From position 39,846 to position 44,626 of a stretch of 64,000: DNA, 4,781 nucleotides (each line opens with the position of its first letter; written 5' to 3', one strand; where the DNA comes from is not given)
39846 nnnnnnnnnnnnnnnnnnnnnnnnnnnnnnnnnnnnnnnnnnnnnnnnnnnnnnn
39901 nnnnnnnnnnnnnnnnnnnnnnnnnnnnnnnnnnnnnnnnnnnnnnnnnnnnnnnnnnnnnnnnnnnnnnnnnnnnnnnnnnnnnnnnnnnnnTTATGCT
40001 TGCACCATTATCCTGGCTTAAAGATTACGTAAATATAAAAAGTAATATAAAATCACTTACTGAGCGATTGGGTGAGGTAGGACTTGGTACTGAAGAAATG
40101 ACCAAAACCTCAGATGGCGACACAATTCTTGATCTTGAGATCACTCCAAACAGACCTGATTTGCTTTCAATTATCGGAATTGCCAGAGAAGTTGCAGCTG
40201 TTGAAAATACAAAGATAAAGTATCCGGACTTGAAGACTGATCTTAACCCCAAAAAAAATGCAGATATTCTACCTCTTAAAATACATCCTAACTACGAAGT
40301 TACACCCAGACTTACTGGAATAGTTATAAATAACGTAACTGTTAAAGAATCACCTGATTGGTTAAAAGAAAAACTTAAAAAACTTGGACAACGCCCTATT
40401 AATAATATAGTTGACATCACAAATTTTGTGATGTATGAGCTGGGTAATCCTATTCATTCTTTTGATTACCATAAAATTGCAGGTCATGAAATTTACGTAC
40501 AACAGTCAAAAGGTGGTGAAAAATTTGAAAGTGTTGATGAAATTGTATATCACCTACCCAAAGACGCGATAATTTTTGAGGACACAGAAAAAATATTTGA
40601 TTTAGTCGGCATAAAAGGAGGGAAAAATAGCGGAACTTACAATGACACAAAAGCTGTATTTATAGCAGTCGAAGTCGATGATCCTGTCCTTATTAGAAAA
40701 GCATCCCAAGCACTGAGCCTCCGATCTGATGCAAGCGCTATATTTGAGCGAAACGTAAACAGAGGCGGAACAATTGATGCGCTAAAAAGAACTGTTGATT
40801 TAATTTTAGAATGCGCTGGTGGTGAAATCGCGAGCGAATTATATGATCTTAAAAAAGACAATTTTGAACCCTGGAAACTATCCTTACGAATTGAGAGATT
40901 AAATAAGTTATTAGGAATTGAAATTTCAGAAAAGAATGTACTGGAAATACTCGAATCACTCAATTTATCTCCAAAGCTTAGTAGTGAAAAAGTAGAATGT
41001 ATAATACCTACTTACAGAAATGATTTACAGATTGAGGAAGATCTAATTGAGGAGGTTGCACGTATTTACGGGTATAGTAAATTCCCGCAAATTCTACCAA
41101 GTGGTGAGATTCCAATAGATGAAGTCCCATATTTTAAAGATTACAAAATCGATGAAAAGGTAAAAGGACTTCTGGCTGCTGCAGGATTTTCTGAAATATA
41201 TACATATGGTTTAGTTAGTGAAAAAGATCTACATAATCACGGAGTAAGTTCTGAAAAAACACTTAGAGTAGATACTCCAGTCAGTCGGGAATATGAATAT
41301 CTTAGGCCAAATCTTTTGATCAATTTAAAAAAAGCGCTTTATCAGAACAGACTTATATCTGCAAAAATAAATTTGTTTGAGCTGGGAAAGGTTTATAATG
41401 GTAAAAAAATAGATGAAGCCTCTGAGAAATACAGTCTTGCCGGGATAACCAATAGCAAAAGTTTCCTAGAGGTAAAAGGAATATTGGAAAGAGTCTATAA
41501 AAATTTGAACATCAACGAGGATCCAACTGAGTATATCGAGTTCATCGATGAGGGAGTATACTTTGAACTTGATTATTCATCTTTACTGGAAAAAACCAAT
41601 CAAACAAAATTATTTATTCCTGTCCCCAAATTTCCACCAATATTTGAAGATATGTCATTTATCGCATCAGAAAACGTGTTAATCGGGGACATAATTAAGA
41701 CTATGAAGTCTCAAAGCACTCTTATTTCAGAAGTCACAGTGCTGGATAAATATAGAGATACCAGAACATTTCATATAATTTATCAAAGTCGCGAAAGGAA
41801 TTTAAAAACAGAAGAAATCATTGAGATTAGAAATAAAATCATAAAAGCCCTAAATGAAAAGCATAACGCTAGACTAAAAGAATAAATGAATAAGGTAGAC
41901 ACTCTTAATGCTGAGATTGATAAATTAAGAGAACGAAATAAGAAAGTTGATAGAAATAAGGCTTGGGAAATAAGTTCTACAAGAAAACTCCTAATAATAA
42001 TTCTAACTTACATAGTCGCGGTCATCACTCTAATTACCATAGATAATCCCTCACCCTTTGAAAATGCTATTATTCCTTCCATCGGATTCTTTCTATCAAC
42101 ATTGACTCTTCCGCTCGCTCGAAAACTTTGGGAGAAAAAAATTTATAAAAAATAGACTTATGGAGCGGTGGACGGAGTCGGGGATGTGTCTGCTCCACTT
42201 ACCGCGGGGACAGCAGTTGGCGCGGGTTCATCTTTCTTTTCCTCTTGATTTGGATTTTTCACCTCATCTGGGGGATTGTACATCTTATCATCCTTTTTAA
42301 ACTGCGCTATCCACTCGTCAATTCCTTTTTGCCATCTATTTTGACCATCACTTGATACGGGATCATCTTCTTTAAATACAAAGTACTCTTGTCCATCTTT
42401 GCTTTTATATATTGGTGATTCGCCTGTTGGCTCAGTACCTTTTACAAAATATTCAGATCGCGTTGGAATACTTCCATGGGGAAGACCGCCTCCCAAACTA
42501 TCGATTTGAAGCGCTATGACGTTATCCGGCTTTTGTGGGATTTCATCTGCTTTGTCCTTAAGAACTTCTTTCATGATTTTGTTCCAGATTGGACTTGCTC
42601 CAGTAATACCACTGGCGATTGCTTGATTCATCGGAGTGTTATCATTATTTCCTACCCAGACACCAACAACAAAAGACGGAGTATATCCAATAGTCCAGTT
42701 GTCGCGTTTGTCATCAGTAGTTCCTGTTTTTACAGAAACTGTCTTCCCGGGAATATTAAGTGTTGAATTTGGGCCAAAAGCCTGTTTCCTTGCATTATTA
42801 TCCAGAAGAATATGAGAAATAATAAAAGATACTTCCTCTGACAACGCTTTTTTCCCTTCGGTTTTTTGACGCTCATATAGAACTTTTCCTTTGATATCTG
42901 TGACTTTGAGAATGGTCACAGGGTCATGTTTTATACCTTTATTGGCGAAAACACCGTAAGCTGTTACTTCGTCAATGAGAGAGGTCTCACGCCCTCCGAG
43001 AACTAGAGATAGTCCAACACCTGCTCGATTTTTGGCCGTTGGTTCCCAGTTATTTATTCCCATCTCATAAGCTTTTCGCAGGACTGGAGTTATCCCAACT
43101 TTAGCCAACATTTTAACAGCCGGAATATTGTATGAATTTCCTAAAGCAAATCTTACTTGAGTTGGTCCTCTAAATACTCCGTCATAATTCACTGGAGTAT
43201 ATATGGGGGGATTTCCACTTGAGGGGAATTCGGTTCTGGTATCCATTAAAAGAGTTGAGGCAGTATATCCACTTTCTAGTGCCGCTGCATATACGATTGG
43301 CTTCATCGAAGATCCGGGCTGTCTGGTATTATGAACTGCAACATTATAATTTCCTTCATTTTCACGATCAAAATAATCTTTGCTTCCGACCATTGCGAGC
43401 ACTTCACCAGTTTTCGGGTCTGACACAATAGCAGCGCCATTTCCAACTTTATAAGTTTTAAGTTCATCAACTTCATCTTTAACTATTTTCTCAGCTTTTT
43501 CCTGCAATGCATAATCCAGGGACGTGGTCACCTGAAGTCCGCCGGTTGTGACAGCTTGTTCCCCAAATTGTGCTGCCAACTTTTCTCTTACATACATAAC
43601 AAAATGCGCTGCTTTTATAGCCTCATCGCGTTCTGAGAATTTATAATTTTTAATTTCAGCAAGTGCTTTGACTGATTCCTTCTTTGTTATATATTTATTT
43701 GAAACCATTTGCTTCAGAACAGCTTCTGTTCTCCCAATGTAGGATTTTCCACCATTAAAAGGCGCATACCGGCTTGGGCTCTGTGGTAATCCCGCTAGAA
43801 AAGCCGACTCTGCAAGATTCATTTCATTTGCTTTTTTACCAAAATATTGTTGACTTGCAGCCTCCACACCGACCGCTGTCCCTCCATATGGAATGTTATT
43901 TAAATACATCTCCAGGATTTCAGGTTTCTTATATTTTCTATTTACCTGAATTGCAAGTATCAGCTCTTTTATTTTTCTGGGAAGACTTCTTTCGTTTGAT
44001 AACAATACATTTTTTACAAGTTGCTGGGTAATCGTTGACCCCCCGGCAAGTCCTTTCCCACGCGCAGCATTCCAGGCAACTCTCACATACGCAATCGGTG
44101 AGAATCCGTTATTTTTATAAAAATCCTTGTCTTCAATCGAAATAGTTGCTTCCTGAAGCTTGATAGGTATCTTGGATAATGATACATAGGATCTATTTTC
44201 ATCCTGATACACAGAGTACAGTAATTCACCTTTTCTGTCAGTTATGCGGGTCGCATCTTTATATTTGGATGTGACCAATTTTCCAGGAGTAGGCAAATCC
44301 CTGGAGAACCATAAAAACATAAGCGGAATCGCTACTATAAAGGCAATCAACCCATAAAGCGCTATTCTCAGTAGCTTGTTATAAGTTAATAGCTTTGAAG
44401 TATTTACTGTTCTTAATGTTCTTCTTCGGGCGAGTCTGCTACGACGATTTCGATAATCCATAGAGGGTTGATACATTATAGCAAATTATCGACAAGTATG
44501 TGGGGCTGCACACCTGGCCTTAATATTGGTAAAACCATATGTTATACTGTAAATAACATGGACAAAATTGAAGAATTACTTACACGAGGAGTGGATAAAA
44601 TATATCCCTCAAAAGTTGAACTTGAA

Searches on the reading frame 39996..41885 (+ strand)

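Call 79: search_protein_families(library=pfam, proteins=[window:39996-41885:+], max_evalue=0.001)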
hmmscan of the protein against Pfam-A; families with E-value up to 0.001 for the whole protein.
window:39996-41885:+ (629 aa): 4 families
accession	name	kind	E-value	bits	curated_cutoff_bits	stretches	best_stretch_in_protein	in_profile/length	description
PF03483.22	B3_4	-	5.9e-51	173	29.3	1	104-275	3-174/174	B3/4 domain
PF03484.21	B5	-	1.5e-23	83.2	28.6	1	296-360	2-67/67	tRNA synthetase B5 domain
PF17759.6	tRNA_synthFbeta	-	1.9e-20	73.7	22.4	1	375-509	11-161/214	Phenylalanyl tRNA synthetase beta chain CLM domain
PF03147.19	FDX-ACB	-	5.4e-15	56.1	31.1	1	544-628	1-94/94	Ferredoxin-fold anticodon binding domain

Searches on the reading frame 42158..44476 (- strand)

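Call 79: search_protein_families(library=pfam, proteins=[window:42158-44476:-], max_evalue=0.001)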
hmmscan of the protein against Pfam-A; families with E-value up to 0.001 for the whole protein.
window:42158-44476:- (772 aa): 2 families
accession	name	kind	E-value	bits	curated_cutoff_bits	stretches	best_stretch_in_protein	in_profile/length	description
PF00912.28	Transgly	-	5.9e-60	202.2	27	1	83-257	2-177/178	Transglycosylase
PF00905.27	Transpeptidase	-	2e-24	86.8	22.1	1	347-635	1-298/299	Penicillin binding protein transpeptidase domain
